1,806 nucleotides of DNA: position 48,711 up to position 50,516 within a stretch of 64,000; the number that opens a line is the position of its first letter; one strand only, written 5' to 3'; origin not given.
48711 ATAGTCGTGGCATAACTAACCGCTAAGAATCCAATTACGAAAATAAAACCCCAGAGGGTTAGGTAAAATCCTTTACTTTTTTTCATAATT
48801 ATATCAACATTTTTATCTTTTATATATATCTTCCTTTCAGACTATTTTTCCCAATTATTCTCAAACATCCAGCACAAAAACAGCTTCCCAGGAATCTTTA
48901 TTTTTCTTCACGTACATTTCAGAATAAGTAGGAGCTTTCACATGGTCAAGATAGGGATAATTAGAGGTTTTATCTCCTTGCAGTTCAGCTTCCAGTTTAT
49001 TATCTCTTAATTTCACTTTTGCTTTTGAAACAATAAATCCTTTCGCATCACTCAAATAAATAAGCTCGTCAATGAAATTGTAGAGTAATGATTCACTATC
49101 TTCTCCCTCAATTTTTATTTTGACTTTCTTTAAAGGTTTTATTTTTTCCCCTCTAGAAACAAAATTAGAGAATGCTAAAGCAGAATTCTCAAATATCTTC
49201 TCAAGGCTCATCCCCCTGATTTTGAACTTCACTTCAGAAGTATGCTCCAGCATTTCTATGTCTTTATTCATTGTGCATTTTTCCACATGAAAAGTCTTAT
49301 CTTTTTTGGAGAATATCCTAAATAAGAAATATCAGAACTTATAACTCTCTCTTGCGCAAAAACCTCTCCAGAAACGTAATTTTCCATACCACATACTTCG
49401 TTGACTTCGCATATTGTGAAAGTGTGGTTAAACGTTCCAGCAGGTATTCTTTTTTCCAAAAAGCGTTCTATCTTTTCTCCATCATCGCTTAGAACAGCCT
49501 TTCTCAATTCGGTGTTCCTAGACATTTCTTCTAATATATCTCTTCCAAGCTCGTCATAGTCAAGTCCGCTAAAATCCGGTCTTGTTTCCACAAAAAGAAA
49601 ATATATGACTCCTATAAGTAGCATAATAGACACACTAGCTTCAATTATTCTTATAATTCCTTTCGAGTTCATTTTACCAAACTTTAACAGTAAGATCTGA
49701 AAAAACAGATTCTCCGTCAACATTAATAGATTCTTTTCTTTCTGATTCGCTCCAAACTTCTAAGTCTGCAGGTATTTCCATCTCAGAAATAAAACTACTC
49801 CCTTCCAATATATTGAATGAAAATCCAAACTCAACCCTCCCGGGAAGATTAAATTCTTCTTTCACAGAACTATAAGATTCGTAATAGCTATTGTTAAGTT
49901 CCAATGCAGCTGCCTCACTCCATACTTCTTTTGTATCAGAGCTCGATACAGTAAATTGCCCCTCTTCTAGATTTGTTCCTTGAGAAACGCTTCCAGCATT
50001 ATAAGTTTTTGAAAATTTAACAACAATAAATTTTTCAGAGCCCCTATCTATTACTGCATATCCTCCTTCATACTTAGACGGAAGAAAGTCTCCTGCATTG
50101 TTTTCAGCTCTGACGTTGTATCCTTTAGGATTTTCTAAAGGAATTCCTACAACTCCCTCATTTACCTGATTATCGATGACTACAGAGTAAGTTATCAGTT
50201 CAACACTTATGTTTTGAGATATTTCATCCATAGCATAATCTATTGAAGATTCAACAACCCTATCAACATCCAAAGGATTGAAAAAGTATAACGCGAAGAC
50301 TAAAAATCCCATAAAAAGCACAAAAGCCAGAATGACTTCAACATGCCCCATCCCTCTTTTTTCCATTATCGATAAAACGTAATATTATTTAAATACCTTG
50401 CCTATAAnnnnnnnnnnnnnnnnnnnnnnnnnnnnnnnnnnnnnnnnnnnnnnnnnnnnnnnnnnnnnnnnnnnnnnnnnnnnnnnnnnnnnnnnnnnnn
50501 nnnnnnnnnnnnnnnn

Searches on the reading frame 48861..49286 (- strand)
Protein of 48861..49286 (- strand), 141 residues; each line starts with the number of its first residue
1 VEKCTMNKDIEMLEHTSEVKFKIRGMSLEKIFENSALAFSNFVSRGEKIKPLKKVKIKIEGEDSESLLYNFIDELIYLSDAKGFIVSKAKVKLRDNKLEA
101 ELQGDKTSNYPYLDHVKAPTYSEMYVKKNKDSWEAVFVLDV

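Call 18: search_protein_families(library=pfam, proteins=[window:48861-49286:-], max_evalue=0.01)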
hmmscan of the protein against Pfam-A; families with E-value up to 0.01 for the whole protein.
window:48861-49286:- (141 aa): 1 family
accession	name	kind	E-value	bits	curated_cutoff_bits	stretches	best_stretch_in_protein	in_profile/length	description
PF01951.21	Archease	-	3.3e-33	115.3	25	1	11-141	2-136/136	Archease protein family (MTH1598/TM1083)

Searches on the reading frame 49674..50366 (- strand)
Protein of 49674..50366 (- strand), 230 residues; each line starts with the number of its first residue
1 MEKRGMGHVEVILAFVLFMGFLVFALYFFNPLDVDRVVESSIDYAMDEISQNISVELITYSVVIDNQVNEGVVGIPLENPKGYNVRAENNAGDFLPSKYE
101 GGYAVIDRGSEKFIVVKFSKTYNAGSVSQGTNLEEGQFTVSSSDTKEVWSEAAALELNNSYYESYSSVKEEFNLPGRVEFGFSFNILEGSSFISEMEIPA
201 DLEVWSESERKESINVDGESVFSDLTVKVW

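Call 18: search_protein_families(library=pfam, proteins=[window:49674-50366:-], max_evalue=0.01)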
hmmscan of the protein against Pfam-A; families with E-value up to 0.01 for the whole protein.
window:49674-50366:- (230 aa): 0 families

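Call 40: search_solved_structures(query=window:49674-50366:-, max_evalue=1)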
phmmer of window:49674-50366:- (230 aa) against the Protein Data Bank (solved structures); distinct sequences matched with E-value up to 1: 1.
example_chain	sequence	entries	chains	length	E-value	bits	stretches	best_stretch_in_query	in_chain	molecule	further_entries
3lez_A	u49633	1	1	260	0.16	14.8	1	28-95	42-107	Beta-lactamase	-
